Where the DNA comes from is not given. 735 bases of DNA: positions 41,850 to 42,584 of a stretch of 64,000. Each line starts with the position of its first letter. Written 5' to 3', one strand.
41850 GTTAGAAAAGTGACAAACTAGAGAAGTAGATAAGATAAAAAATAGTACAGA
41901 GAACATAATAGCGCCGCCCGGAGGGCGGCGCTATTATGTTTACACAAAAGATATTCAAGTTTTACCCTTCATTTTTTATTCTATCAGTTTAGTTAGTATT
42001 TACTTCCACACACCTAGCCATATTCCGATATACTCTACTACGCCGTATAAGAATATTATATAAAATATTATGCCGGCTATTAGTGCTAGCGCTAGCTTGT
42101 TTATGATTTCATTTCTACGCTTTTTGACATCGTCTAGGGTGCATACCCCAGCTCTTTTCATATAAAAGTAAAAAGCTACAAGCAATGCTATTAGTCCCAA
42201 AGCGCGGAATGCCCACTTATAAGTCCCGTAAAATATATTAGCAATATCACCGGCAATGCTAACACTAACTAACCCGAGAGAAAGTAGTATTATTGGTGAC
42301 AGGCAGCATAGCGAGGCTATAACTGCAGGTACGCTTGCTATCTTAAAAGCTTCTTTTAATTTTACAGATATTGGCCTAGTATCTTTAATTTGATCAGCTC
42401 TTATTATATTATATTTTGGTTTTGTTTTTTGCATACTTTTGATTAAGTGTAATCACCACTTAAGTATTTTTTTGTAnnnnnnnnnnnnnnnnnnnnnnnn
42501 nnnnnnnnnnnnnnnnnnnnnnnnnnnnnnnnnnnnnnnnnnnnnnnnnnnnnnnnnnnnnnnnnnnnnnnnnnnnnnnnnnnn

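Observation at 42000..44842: Candidate periplasmic methionine-scavenger system on the minus strand: secreted 20%-Met protein, YozG-like regulator, membrane protein, membrane-anchored MsrA-MsrB, CC-motif membrane protein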

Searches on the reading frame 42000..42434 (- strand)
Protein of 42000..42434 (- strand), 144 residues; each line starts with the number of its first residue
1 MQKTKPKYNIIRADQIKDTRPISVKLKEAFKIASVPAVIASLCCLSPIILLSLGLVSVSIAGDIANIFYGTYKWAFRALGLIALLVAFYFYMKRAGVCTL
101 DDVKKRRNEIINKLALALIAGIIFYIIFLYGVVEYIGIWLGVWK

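Call 3: search_protein_families(library=pfam, proteins=[window:42000-42434:-], max_evalue=1)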
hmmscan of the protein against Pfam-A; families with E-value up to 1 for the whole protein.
window:42000-42434:- (144 aa): 1 family
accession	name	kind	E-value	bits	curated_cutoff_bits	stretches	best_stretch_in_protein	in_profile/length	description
PF02411.20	MerT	-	2.5e-06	27.9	32.9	1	33-125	14-110/116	MerT mercuric transport protein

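Call 4: search_protein_families(library=ncbifam, proteins=[window:42000-42434:-], max_evalue=1)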
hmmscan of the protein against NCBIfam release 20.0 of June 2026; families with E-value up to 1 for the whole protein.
window:42000-42434:- (144 aa): 6 families
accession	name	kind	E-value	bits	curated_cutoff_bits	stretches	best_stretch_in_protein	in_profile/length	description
NF010314.2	PRK13751.2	equivalog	7.8e-08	32.5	150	1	29-105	10-83/116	mercuric ion transporter MerT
NF033560.1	merT_RC607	exception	1.6e-05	25.2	130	1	33-95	9-68/97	mercuric transport protein MerT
NF045683.1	MerT_CopZ_Se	exception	0.0018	17.8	375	1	34-111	20-100/235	MerT/CopZ fusion-like heavy metal transport selenoprotein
NF033565.0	trans_MerF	equivalog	0.0021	17.9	50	1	30-60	2-32/59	mercury resistance system transport protein MerF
NF033556.1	MerTP_fusion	equivalog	0.0044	16.6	180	1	35-104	4-72/186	mercuric transport protein MerTP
NF049893.1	spr0155_permease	equivalog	0.34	11.2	120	1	74-133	98-156/165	ABC transporter permease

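Call 20: find_homologous_proteins(query=window:42000-42434:-, max_evalue=0.001)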
Query window:42000-42434:- (144 aa): 402 proteins with E <= 0.001 among 777 candidates; the best 120 are listed.
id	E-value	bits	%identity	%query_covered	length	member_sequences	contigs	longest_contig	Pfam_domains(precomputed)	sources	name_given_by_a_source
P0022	9.6e-86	303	99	100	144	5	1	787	PF02411.21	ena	-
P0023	9.4e-76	271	85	99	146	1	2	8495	PF02411.21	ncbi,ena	-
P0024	3.7e-63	230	74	97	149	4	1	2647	PF02411.21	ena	-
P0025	5.4e-61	223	66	99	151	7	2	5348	PF02411.21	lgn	-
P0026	3.6e-58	214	66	97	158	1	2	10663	-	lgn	-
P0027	2.4e-53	198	62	97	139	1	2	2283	-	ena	-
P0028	4.2e-53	197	62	97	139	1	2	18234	PF02411.21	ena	-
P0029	4.5e-53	197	62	99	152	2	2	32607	PF02411.21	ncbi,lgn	-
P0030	1.2e-52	196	62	99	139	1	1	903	PF02411.21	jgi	jgi:bacteriorhodopsin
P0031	1.5e-52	196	64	97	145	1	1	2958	-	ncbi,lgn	-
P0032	2.2e-52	195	63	96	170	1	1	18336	PF02411.21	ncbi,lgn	-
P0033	2.3e-52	195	65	100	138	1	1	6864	-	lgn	-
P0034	3.4e-52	194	63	99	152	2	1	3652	PF02411.21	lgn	-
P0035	5.4e-52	194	64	100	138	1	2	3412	PF02411.21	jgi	jgi:amino acid transporter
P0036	1.8e-51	192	61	100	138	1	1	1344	-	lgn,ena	-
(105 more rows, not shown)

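Call 22: find_related_loci(query=A2, collection=genome_contigs, flank=6000)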
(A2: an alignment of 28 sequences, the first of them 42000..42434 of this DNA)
Query A2 (144 aa) in genome_contigs; peptide patterns used: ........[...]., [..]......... (x = any residue, [..] = any of these).
280 stretches matched a pattern; 265 encode a relative of the query (tblastn E <= 1e-3); the best 80 are kept; 80 distinct loci.
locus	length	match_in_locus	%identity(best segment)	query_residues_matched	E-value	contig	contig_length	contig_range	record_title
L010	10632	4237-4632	63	7-144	5e-58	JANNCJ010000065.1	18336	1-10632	MAG: bacterium isolate OTE_78_metabat_195 OTE_78_k141_2493207, whole genome shotgun sequence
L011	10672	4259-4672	61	1-144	6e-58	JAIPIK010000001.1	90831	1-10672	MAG: Candidatus Gracilibacteria bacterium isolate Tobar13.5m-G72 Tobar13-5m-C236, whole genome shotgun sequence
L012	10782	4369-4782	59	1-144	3e-57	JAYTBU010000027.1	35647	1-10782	MAG: bacterium isolate GFS_14393 GFS_14393_26, whole genome shotgun sequence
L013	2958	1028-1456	64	5-144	3e-57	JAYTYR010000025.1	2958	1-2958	MAG: bacterium isolate GFS_6146 GFS_6146_24, whole genome shotgun sequence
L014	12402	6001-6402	61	5-144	6e-56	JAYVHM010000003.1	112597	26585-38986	MAG: bacterium isolate GL49_Down_metabat_72 GL49_Down_metabat_72_2, whole genome shotgun sequence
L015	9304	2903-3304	63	5-144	7e-56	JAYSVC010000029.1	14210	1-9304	MAG: bacterium isolate GFS_12699 GFS_12699_28, whole genome shotgun sequence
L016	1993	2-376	65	20-144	2e-54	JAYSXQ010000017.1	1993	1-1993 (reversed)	MAG: bacterium isolate GFS_13250 GFS_13250_16, whole genome shotgun sequence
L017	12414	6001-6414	59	1-144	4e-55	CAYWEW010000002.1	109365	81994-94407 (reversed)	MAG TPA_asm: uncultured Candidatus Saccharibacteria bacterium isolate SRP219642_co7_139 genome assembly, contig: NODE_18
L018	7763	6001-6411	57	2-144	5e-52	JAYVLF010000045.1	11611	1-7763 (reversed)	MAG: Candidatus Paceibacterota bacterium isolate GL54_UP_metabat_24 GL54_UP_metabat_24_44, whole genome shotgun sequence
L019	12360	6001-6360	61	25-144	7e-50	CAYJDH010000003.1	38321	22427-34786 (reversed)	MAG TPA_asm: uncultured Candidatus Saccharibacteria bacterium isolate ERP123247_co1_83 genome assembly, contig: NODE_614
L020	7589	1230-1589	61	25-144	1e-49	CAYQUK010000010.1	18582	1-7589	MAG TPA_asm: uncultured Candidatus Saccharibacteria bacterium isolate SRP170004_co1_235 genome assembly, contig: NODE_46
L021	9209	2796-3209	56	5-144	6e-49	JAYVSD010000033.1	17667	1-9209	MAG: bacterium isolate GL73_UP_metabinner_6 GL73_UP_metabinner_6_32, whole genome shotgun sequence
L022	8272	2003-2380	58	19-144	1e-48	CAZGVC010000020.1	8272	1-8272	MAG TPA_asm: uncultured Candidatus Saccharibacteria bacterium isolate SRP135725_co1_137 genome assembly, contig: NODE_12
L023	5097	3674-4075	62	7-144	2e-48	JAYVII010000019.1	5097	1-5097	MAG: bacterium isolate GL51_DN_metabat_136 GL51_DN_metabat_136_18, whole genome shotgun sequence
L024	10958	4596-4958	59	25-144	4e-46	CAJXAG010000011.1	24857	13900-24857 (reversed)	TPA_asm: uncultured bacterium isolate ERR599159_bin.108_MetaBAT_v2.12.1_MAG genome assembly, contig: NODE_659_length_248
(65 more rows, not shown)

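Call 56: predict_structure(alignment_id=A2)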
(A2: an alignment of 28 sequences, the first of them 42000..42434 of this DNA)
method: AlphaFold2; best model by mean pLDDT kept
length: 144 residues; sequences in the alignment: 28
mean_pLDDT: 76.5   pTM: 0.44
mean pLDDT of the five models: 76.5, 74.5, 70.5, 70.3, 69.8
residues with pLDDT >= 90: 2; 70-90: 115; 50-70: 27; < 50: 0
segments of 3 or more residues with pLDDT < 50: none
pLDDT, mean of each block of 10 residues (from residue 1): 75 81 86 74 62 71 71 77 81 73 77 80 81 83 76
secondary structure, 60 per line:
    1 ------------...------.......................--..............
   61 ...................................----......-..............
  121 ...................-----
elements in order: H22-44 H47-95 H100-105 H107-139

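Call 57: search_protein_representatives(alignment_id=A2)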
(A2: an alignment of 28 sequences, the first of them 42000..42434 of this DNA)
Query: 28 sequences, 144 profile positions. Proteins with E-value up to 0.001 (for the whole library): 326; up to 1e-10: 107; up to 1e-30: 11. The best 150 are listed.
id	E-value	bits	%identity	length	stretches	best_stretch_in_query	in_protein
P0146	1.0e-51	191.0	-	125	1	23-143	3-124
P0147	9.9e-43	161.9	-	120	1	24-143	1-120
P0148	4.6e-42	159.7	-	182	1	18-144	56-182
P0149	3.1e-38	147.3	-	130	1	29-143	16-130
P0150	2.0e-35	138.2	-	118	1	61-143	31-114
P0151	3.5e-33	130.9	-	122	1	24-142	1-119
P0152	4.5e-33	130.6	-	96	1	50-144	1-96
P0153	9.0e-33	129.6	-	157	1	21-144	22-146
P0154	1.9e-32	128.5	-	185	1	25-141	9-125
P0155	2.0e-31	125.2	-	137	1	24-143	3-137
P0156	3.0e-31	124.6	-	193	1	33-141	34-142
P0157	2.3e-30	121.8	-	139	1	25-128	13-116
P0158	2.4e-30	121.7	-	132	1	25-144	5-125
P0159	9.3e-30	119.8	-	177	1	19-143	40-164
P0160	9.5e-30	119.8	-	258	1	26-144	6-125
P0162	2.0e-29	118.8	-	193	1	25-142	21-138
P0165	7.7e-29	116.8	-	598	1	23-141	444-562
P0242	7.5e-12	61.8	-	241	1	32-120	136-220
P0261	4.5e-10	56.0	-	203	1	26-136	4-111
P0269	1.2e-09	54.6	-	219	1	20-127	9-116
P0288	1.2e-08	51.4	-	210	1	23-134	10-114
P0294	2.2e-08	50.5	-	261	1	39-105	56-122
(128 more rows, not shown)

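Call 58: search_protein_families(library=pfam, proteins=[P0165, P0160, P0154, P0156, P0162, P0242, P0261, P0269, P0288, P0294], max_evalue=0.01)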
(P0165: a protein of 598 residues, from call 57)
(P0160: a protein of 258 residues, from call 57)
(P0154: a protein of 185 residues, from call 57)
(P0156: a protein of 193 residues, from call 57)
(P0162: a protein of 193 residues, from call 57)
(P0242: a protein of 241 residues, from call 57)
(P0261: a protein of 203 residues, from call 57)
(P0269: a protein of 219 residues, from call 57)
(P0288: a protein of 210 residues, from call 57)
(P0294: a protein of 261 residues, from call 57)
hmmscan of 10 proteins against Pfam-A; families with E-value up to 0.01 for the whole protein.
P0165 (598 aa): 0 families

P0160 (258 aa): 7 families
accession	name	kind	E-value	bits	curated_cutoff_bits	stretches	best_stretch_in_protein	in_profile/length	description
PF00085.26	Thioredoxin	-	1.9e-08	34.7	23.5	1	160-253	5-99/103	Thioredoxin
PF02411.20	MerT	-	4.6e-08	33.6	32.9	1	10-116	11-115/116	MerT mercuric transport protein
PF13899.12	Thioredoxin_7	-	0.00089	19.8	27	1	160-195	5-40/83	Thioredoxin-like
PF13905.12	Thioredoxin_8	-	0.0011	19.7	27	0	175-194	4-23/94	Thioredoxin-like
PF13098.12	Thioredoxin_2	-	0.002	18.9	27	1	171-235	4-84/104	Thioredoxin-like domain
PF00578.27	AhpC-TSA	-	0.006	17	26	0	167-201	21-55/124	AhpC/TSA family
PF08534.16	Redoxin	-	0.0067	16.7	26.6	0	170-190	26-47/148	Redoxin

P0154 (185 aa): 1 family
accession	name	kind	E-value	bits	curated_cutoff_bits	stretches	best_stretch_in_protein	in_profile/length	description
PF02411.20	MerT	-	4e-05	24.1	32.9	1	10-119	8-115/116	MerT mercuric transport protein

P0156 (193 aa): 1 family
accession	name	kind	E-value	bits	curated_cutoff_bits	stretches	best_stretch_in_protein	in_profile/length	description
PF02411.20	MerT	-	3.6e-07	30.7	32.9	1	28-130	8-114/116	MerT mercuric transport protein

P0162 (193 aa): 1 family
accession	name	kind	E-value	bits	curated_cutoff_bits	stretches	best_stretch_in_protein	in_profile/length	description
PF23143.1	2TM_P5A-ATPase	-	0.0035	17.8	27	1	125-169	16-59/70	P5A-ATPase, transmembrane helical hairpin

P0242 (241 aa): 0 families

P0261 (203 aa): 3 families
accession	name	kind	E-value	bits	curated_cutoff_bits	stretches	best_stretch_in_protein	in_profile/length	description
PF00403.32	HMA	-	1.7e-11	44.8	24.8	1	135-192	1-58/62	Heavy-metal-associated domain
PF02411.20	MerT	-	5.2e-09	36.6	32.9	1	2-103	5-111/116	MerT mercuric transport protein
PF00746.26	Gram_pos_anchor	-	0.00075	19.8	20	1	44-70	15-41/43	LPXTG cell wall anchor motif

P0269 (219 aa): 3 families
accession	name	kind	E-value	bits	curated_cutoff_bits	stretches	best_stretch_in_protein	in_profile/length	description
PF02411.20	MerT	-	4.5e-09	36.8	32.9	1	13-110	5-108/116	MerT mercuric transport protein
PF00403.32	HMA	-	4.6e-08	33.8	24.8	1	147-205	1-58/62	Heavy-metal-associated domain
PF02683.22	DsbD_TM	-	0.0076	16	27.1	1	19-78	129-187/219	Cytochrome C biogenesis protein transmembrane domain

P0288 (210 aa): 4 families
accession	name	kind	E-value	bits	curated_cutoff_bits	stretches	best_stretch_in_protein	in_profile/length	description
PF00403.32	HMA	-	2.9e-13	50.4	24.8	1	142-199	1-58/62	Heavy-metal-associated domain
PF02411.20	MerT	-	1.5e-06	28.7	32.9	1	13-94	7-94/116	MerT mercuric transport protein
PF14264.12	Glucos_trans_II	-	0.0061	16.2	30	1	19-145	104-221/317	Glucosyl transferase GtrII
PF24677.1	DUF7657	-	0.0069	15.6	26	1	37-113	193-261/401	Domain of unknown function (DUF7657)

P0294 (261 aa): 0 families

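Call 61: find_encoding_contigs(protein=P0160, flank=5000, max_places=3)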
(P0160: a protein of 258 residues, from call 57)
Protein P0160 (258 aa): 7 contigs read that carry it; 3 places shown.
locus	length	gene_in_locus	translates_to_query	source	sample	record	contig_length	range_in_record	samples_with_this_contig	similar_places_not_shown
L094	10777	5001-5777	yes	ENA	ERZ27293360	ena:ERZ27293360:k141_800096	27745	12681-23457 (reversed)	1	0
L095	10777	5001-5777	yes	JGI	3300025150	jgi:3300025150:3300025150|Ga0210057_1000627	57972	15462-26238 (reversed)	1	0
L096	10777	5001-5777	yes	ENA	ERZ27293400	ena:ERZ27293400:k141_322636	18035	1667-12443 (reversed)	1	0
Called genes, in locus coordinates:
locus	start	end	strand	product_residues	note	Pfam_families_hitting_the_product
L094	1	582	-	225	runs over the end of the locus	PF00072:Response_reg, PF00486:Trans_reg_C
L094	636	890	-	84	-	PF14595:Thioredoxin_9 (weak), PF00462:Glutaredoxin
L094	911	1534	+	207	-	PF01966:HD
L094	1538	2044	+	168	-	-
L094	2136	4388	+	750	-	-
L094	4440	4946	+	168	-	PF00293:NUDIX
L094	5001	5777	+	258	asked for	PF02411:MerT, PF00085:Thioredoxin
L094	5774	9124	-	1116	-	PF00873:ACR_tran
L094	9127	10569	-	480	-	PF25919:BSH_CusB (faint), PF00364:Biotin_lipoyl (faint), PF25973:BSH_CzcB (faint), PF25989:YknX_C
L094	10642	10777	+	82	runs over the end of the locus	-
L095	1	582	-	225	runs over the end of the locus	PF00072:Response_reg, PF00486:Trans_reg_C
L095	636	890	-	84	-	PF14595:Thioredoxin_9 (weak), PF00462:Glutaredoxin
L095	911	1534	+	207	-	PF01966:HD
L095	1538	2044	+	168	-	-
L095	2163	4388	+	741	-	-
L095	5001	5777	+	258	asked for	PF02411:MerT, PF00085:Thioredoxin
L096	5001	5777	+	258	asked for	PF02411:MerT, PF00085:Thioredoxin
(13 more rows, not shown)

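Call 62: fold_search(model_id=the predicted structure, library=pdb)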
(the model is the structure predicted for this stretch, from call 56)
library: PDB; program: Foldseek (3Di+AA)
matches with E <= 10: 0; with E <= 0.001: 0
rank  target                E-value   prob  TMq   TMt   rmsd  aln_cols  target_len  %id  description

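Call 76: search_solved_structures(query=A2, max_evalue=1)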
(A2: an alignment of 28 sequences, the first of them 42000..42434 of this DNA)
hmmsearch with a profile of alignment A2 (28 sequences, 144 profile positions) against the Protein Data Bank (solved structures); distinct sequences matched with E-value up to 1: 3.
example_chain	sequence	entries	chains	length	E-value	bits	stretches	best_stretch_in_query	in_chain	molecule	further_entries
1uaz_A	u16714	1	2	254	0.065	16.5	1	21-100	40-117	archaerhodopsin-1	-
6gux_A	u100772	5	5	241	0.11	15.8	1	27-100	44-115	Archaerhodopsin-3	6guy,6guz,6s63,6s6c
7zy3_A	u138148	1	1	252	0.11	15.7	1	27-100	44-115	Archaerhodopsin-3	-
